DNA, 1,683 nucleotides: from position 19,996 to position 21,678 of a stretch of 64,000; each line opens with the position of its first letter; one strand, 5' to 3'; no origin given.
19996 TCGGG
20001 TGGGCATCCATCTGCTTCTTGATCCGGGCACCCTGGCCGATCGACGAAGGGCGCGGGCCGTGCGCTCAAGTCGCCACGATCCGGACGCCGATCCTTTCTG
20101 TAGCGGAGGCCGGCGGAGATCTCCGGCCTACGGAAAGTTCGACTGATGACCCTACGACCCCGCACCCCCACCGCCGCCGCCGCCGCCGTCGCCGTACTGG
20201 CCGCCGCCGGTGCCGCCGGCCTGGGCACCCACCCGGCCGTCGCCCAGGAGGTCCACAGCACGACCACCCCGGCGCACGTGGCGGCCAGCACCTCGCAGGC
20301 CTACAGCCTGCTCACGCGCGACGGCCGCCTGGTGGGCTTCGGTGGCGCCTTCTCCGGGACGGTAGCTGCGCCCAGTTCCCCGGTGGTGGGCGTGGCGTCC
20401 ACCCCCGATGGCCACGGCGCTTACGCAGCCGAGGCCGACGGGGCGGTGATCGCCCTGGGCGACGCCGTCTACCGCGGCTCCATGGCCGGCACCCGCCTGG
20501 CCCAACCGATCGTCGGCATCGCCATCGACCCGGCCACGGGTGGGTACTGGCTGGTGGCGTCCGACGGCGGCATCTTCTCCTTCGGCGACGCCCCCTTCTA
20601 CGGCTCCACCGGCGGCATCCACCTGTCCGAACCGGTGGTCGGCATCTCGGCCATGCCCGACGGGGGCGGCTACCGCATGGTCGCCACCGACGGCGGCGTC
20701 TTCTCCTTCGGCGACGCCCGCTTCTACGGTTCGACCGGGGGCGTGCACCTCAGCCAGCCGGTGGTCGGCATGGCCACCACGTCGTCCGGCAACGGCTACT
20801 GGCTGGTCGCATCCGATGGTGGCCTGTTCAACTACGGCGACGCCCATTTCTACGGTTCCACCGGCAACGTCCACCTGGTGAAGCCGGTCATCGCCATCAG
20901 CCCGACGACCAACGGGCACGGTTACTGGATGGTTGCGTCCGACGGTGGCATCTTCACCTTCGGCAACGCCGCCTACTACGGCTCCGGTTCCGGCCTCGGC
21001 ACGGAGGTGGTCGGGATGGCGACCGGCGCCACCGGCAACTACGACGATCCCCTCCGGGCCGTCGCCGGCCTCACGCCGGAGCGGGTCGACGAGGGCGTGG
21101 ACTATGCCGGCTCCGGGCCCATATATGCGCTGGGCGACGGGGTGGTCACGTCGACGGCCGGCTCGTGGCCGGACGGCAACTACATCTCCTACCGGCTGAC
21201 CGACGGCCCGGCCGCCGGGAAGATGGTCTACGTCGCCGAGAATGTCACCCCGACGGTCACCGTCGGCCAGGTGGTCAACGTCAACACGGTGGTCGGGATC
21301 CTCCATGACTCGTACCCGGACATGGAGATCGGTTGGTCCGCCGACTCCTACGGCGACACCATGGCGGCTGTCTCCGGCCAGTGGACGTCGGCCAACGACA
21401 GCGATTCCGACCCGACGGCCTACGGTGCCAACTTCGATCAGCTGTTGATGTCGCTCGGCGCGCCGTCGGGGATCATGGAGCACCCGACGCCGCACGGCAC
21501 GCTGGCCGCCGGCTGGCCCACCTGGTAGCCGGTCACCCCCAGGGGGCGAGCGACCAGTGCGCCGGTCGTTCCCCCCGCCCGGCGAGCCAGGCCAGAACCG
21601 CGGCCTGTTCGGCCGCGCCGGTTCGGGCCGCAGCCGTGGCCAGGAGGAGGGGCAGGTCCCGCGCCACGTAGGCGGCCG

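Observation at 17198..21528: Two paralogous secreted propeller-like repeat proteins with swapped accessory domains flank an HxlR/GNAT pair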

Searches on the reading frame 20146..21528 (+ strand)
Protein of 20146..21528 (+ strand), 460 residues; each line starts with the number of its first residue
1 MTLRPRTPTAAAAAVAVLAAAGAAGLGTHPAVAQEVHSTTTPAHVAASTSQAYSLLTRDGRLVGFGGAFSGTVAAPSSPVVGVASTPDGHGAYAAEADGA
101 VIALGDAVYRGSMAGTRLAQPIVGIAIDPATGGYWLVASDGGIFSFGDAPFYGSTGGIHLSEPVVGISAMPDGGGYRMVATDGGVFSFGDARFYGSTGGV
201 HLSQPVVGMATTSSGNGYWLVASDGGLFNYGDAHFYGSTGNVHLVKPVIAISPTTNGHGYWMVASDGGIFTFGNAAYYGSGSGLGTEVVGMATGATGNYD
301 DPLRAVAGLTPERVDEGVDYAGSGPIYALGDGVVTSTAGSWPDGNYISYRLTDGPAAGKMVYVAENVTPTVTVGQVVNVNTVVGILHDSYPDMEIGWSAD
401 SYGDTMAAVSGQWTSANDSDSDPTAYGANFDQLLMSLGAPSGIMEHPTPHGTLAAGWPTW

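Call 3: search_protein_families(library=pfam, proteins=[window:20146-21528:+], max_evalue=1)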
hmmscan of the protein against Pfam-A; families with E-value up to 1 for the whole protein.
window:20146-21528:+ (460 aa): 2 families
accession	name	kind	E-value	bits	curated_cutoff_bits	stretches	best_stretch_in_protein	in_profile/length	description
PF01246.26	Ribosomal_L24e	-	0.016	15.9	27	0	254-274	13-33/66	Ribosomal protein L24e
PF01551.29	Peptidase_M23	-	0.031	14.9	28.7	1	315-387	3-73/96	Peptidase family M23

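Call 4: search_protein_families(library=ncbifam, proteins=[window:20146-21528:+], max_evalue=1)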
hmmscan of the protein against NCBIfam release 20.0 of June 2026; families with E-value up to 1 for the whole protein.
window:20146-21528:+ (460 aa): 1 family
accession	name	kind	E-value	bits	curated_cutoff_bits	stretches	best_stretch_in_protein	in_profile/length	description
NF053824.1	PdgNdpepShyC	equivalog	0.19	10.6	700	1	313-353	294-336/429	peptidoglycan DD-endopeptidase ShyC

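Call 6: search_solved_structures(query=window:20146-21528:+, max_evalue=10, show_alignments=2)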
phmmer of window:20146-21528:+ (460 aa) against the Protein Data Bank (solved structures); distinct sequences matched with E-value up to 10: 4.
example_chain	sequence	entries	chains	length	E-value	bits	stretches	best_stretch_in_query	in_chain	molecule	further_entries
1jtd_B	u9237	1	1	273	8.3e-06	28.3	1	45-233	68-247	beta-lactamase inhibitor protein II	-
3qhy_B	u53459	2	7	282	8.3e-06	28.3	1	45-234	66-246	Beta-lactamase inhibitory protein II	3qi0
9t9p_A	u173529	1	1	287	9.2e-06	28.2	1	45-233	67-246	Beta-lactamase inhibitory protein II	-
6o6e_B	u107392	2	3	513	0.5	12.6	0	98-139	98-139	L-proline--[L-prolyl-carrier protein] ligase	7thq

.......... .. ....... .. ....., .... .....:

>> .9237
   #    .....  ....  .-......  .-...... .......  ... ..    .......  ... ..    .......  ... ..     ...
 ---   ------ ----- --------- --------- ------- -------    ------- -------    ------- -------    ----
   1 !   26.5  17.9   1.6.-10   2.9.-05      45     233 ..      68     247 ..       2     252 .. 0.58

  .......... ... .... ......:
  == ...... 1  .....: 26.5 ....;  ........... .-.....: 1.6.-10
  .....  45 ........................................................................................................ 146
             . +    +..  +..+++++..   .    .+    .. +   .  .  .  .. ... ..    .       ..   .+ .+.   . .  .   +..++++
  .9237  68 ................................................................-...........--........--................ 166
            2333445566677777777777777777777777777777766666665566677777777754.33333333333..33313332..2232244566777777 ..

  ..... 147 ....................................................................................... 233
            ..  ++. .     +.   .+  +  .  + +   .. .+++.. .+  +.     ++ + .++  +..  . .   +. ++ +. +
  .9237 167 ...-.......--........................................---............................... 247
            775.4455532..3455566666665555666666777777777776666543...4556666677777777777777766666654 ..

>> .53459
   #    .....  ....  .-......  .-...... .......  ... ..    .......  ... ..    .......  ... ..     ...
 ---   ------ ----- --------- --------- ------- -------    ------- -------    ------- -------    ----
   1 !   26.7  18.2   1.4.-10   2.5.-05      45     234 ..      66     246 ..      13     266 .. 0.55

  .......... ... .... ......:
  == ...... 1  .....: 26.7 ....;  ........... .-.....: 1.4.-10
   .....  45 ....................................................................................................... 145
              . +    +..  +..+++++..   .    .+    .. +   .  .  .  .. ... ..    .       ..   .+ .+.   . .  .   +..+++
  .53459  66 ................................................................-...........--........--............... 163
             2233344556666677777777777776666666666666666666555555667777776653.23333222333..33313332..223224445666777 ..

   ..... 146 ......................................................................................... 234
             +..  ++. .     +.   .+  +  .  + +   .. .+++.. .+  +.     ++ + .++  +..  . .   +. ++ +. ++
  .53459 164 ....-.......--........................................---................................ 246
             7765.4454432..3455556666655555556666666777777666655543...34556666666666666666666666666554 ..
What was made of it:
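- On RCC1 / BLIP-II-like repeat propellers: phmmer of B against PDB: BLIP-II at E 8e-6 (call 6).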

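Call 9: find_homologous_proteins(query=window:20146-21528:+, max_evalue=0.00001)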
Query window:20146-21528:+ (460 aa): 7999 proteins with E <= 0.00001 among 8000 candidates; the best 120 are listed.
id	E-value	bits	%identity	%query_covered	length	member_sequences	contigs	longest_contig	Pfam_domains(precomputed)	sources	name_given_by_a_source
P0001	1.5e-217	741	64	94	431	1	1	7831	-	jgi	jgi:hypothetical protein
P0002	4.0e-214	730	79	89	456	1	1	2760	-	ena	-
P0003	1.4e-213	728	80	89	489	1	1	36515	-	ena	-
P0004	9.3e-210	716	76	93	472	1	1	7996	-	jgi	jgi:hypothetical protein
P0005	1.3e-209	715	74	98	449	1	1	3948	-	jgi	jgi:hypothetical protein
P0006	1.7e-209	715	78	89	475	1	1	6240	-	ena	-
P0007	6.1e-208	710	76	93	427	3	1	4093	-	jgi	jgi:hypothetical protein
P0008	5.8e-207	706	72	97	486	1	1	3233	-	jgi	jgi:hypothetical protein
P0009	2.6e-206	704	76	94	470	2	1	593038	-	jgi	jgi:hypothetical protein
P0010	4.0e-206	704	77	93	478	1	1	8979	-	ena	-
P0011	8.9e-201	686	69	100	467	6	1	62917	-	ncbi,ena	-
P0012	1.6e-200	685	73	91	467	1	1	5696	-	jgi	jgi:hypothetical protein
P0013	1.3e-199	682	75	91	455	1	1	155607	-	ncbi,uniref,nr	ncbi:hypothetical protein K6U06_17685 [Acidiferrimicrobium sp. IK]|uniref:hypothetical protein n=1 T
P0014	8.5e-196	670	69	99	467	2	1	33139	-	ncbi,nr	ncbi:MAG: hypothetical protein KGQ66_23595 [Acidobacteriota bacterium]|nr:hypothetical protein [Acid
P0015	1.4e-195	669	72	89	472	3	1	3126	-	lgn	-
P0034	2.0e-165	570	53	50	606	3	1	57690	PF04616.21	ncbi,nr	ncbi:MAG TPA: family 43 glycosylhydrolase [Acidimicrobiia bacterium]|nr:family 43 glycosylhydrolase 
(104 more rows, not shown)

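Call 12: search_solved_structures(query=A1, max_evalue=1, show_alignments=3)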
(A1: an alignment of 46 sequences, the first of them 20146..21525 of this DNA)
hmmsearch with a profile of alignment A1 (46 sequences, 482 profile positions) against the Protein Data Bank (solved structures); distinct sequences matched with E-value up to 1: 4.
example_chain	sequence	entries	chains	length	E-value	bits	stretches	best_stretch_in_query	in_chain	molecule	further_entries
1jtd_B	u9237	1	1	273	0.00034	22.6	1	74-300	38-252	beta-lactamase inhibitor protein II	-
3qhy_B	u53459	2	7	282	0.00039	22.4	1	75-302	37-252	Beta-lactamase inhibitory protein II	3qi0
9t9p_A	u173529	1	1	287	0.00042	22.3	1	74-304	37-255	Beta-lactamase inhibitory protein II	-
4l1m_A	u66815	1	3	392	0.085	14.7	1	182-241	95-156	E3 ubiquitin-protein ligase HERC2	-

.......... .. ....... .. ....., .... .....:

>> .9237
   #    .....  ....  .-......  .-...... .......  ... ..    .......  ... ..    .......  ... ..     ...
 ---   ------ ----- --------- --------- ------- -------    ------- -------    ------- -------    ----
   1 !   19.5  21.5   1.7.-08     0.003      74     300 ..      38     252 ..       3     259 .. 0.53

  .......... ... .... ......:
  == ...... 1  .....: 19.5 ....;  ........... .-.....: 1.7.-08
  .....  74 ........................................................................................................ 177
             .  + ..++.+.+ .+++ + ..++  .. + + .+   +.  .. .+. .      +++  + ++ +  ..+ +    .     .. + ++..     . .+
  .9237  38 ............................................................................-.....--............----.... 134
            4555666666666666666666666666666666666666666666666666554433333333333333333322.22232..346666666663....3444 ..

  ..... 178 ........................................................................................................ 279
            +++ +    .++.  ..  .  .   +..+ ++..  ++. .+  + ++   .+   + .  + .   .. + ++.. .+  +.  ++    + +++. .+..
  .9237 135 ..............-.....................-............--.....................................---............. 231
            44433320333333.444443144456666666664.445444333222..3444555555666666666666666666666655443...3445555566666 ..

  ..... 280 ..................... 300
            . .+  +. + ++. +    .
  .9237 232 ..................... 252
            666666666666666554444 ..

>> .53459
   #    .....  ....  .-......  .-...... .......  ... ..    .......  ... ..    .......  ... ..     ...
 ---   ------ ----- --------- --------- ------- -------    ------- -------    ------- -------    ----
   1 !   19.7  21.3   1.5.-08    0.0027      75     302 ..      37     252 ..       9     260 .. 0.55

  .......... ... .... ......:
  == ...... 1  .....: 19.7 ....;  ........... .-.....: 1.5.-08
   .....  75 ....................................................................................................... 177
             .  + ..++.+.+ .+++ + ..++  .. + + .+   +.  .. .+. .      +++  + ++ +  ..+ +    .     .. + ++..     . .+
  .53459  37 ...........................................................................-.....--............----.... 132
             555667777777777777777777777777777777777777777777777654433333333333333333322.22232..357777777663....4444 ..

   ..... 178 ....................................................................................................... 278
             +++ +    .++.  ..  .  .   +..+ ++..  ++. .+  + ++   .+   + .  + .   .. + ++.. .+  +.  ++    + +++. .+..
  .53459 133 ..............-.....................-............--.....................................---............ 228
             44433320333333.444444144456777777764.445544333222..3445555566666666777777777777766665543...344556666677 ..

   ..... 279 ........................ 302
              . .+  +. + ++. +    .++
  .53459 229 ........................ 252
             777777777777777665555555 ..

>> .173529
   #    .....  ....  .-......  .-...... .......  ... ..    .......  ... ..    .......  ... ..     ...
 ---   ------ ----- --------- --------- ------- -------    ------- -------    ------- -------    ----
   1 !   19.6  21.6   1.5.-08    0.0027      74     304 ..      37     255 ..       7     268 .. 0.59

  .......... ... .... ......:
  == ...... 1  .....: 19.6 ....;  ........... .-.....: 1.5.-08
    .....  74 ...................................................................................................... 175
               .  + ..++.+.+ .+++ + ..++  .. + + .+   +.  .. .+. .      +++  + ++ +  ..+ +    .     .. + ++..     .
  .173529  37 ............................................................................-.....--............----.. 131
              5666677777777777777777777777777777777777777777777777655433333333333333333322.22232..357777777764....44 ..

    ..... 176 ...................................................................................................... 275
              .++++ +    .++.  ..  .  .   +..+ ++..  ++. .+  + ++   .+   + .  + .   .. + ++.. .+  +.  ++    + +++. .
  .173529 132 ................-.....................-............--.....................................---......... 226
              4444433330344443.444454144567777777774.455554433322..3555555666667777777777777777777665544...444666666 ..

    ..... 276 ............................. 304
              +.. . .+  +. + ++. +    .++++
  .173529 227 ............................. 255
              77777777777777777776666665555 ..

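Call 18: predict_structure(alignment_id=A1)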
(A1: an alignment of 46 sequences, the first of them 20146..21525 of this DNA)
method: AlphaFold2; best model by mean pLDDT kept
length: 460 residues; sequences in the alignment: 46
mean_pLDDT: 86.4   pTM: 0.67
mean pLDDT of the five models: 86.4, 86.2, 85.4, 84.3, 82.9
residues with pLDDT >= 90: 300; 70-90: 106; 50-70: 6; < 50: 48
segments of 3 or more residues with pLDDT < 50: 1-48
pLDDT, mean of each block of 10 residues (from residue 1): 40 34 35 35 41 89 79 87 90 96 89 96 97 97 98 95 97 97 98 97 96 97 98 97 94 94 97 91 89 78 89 96 94 92 87 89 96 91 92 95 92 89 95 82 93 87
secondary structure, 60 per line:
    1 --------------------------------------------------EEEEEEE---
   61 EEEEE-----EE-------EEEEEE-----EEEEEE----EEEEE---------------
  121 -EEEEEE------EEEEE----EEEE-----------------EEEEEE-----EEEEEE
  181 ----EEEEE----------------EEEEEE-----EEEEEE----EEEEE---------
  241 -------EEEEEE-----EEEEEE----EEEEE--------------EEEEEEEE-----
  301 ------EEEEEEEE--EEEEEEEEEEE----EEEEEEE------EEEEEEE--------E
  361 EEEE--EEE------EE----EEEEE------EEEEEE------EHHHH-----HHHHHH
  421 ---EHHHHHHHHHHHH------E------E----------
elements in order: E51-57 E61-65 E80-85 E91-96 E101-105 E122-127 E134-138 E143-146 E164-169 E175-180 E185-189 E206-211 E217-222 E227-231 E248-253 E259-264 E269-273 E288-295 E307-314 E317-327 E332-338 E345-351 E360-364 E367-369 E382-386 E393-398 H406-409 H415-420 H425-436
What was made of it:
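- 20146..21528 (+): Gene B, 460 aa: signal peptide, six-repeat propeller, M23-like carboxylate-variant C-terminal domain. AF2 model with pLDDT 86.4 (call 18).
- On Peptidase M23 (C-terminal domain of B): The model is beta-rich and confident (pLDDT about 87-96, call 18).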

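Call 21: fold_search(model_id=the predicted structure, library=pdb)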
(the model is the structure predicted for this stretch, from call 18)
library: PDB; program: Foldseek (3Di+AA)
matches with E <= 10: 1948; with E <= 0.001: 1226
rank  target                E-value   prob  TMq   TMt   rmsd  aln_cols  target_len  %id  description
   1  5oql_A                6.3e-09  1.00  0.34  0.20  14.4       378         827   12  Cryo-EM structure of the 90S pre-ribosome from Chaetomium thermophilum (released 2017-10-11)
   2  8era_C                1.5e-08  1.00  0.35  0.49  13.5       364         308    9  RMC-5552 in complex with mTORC1 and FKBP12 (released 2022-12-28)
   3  7bid                  1.6e-08  1.00  0.38  0.57   5.7       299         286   14  Crystal structure of v31WRAP-T, a 7-bladed designer protein (released 2021-09-22)
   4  2ymu_A                3.2e-08  1.00  0.36  0.29  14.4       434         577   13  Structure of a highly repetitive propeller structure (released 2012-10-17)
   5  6e29_D                3.6e-08  1.00  0.31  0.43  13.7       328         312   11  Crystal structure of Myceliophteria_thermophila Cps50 (Swd1) beta-propeller domain (released 2018-07-25)
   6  6rxt_UA               4.5e-08  1.00  0.32  0.19  14.7       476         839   12  Cryo-EM structure of the 90S pre-ribosome (Kre33-Noc4) from Chaetomium thermophilum, state A (released 2019-08-14)
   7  7bie_A                5.8e-08  1.00  0.38  0.58   4.3       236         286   15  Crystal structure of nvWrap-T, a 7-bladed symmetric propeller (released 2021-09-22)
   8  6e29_C                5.8e-08  1.00  0.30  0.42  14.8       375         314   11  Crystal structure of Myceliophteria_thermophila Cps50 (Swd1) beta-propeller domain (released 2018-07-25)
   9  7bif_A                6.9e-08  1.00  0.36  0.54   6.9       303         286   15  Crystal structure of v22WRAP-T, a 7-bladed designer protein (released 2021-09-22)
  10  6byn_W                8.1e-08  1.00  0.35  0.50  13.2       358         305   13  Crystal structure of WDR5-Mb(S4) monobody complex (released 2018-07-04)
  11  8emw_C                1.1e-07  1.00  0.33  0.44   8.3       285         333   13  Phospholipase C beta 3 (PLCb3) in complex with Gbg on liposomes (released 2023-05-24)
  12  6chg_A                1.1e-07  1.00  0.33  0.48  11.4       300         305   12  Crystal structure of the yeast COMPASS catalytic module (released 2018-08-22)
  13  7bed_A                1.2e-07  1.00  0.32  0.46  13.8       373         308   13  X-ray structure of WDR5 bound to the WDR5 win motif peptide (released 2021-12-08)
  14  3mxx                  1.5e-07  1.00  0.33  0.46  13.0       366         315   13  Crystal structure of WDR5 mutant (S62A) (released 2010-10-20)
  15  6zwm_C                1.5e-07  1.00  0.34  0.47  14.4       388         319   10  cryo-EM structure of human mTOR complex 2, overall refinement (released 2020-11-18)
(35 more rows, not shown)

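Call 25: search_protein_families(library=pfam, alignment_id=A1, max_evalue=0.1)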
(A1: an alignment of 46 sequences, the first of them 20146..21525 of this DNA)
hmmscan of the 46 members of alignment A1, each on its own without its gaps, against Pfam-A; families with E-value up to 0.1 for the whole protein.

A. member 1, window:20146-21525:+ (460 aa): 2 families
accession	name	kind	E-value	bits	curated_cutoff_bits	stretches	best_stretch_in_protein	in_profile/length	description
PF01246.26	Ribosomal_L24e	-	0.016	15.9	27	0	254-274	13-33/66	Ribosomal protein L24e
PF01551.29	Peptidase_M23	-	0.031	14.9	28.7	1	315-387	3-73/96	Peptidase family M23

B. families by the number of members that match (of 46 scanned): 12 families
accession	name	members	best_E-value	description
PF01551.29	Peptidase_M23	37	2.9e-05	Peptidase family M23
PF01246.26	Ribosomal_L24e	10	0.0076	Ribosomal protein L24e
PF19135.5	DUF5818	8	0.00037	Protein of unknown function (DUF5818)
PF23795.1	SH3_YKFC_2nd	7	5.5e-06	YKFC SH3b2 domain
PF16151.10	DUF4859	4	0.0067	Domain of unknown function (DUF4859)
PF23163.1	CSD_RNase_II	2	3.9e-05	CSD-like barrel domain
PF22199.2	FKBP26_IF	2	8.3e-05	FKBP26, IF domain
PF02237.23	BPL_C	2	0.00045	Biotin protein ligase C terminal domain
PF14686.12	fn3_3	2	0.027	Polysaccharide lyase family 4, domain II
PF13338.12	AbiEi_4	1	0.037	Transcriptional regulator, AbiEi antitoxin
PF19846.4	DUF6321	1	0.06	Domain of unknown function (DUF6321)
PF16378.10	DUF4988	1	0.067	Domain of unknown function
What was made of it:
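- On Peptidase M23 (C-terminal domain of B): 37 of 46 orthologues match below threshold, best 2.9e-5 (call 25).
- On Cell-wall-binding modules (functional class): No such Pfam match (calls 3, 25).
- Closest known: BLIP-II. Different: Pfam RCC1 and RCC1_2 do not match (calls 3, 25).
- The Pfam M23 score is below threshold (calls 3, 25).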

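Call 31: find_encoding_contigs(protein=P0013, flank=6000, max_places=2)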
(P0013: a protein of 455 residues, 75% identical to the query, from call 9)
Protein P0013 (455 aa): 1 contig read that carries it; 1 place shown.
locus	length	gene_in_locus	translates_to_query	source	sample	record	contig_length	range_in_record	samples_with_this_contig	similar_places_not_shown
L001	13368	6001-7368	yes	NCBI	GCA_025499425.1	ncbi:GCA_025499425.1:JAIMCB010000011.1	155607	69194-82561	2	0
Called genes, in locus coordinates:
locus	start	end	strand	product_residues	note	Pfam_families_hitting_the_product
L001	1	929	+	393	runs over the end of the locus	PF02771:Acyl-CoA_dh_N, PF02770:Acyl-CoA_dh_M, PF00441:Acyl-CoA_dh_1, PF08028:Acyl-CoA_dh_2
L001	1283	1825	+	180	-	-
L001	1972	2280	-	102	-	-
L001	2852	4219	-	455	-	PF09594:GT87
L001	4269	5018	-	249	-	PF13350:Y_phosphatase3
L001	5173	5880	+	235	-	PF01965:DJ-1_PfpI, PF17124:ThiJ_like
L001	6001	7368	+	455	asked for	-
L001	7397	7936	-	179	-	PF00903:Glyoxalase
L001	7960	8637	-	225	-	PF01522:Polysacc_deac_1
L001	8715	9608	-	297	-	PF00106:adh_short, PF01370:Epimerase, PF13561:adh_short_C2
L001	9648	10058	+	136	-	PF00165:HTH_AraC (weak), PF12833:HTH_18, PF00165:HTH_AraC (weak)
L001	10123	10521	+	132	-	PF00903:Glyoxalase, PF12681:Glyoxalase_2 (faint), PF13669:Glyoxalase_4 (weak), PF18029:Glyoxalase_6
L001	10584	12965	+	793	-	PF02463:SMC_N (faint), PF20703:nSTAND1 (faint), PF13191:AAA_16 (faint), PF13555:AAA_29 (faint), PF00684:DnaJ_CXXCXGXG (faint), PF00005:ABC_tran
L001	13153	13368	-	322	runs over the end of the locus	PF00248:Aldo_ket_red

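Call 34: find_encoding_contigs(protein=P0009, flank=6000, max_places=1)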
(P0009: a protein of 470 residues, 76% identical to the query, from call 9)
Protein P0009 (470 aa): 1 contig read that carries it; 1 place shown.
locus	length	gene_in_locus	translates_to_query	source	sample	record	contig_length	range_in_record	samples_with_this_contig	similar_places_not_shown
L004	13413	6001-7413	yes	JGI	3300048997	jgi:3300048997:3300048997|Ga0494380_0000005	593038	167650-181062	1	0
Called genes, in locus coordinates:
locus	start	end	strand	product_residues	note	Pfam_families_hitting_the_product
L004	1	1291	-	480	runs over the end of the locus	PF01225:Mur_ligase, PF08245:Mur_ligase_M, PF02875:Mur_ligase_C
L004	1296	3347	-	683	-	PF03717:PBP_dimer, PF00905:Transpeptidase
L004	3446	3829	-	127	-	-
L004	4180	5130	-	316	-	PF01795:Methyltransf_5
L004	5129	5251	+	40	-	-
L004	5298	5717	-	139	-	PF02381:MraZ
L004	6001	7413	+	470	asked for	-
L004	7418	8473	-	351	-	PF02417:Chromate_transp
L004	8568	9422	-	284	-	PF00106:adh_short, PF08659:KR, PF13561:adh_short_C2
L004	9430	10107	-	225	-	PF21948:LplA-B_cat, PF03099:BPL_LplA_LipB (weak)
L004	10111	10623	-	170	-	PF01844:HNH, PF14279:HNH_5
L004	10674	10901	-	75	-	-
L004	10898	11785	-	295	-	PF00480:ROK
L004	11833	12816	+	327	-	PF20030:bpMoxR (weak), PF00004:AAA (faint), PF07726:AAA_3, PF07728:AAA_5, PF17863:AAA_lid_2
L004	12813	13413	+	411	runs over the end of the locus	PF01882:DUF58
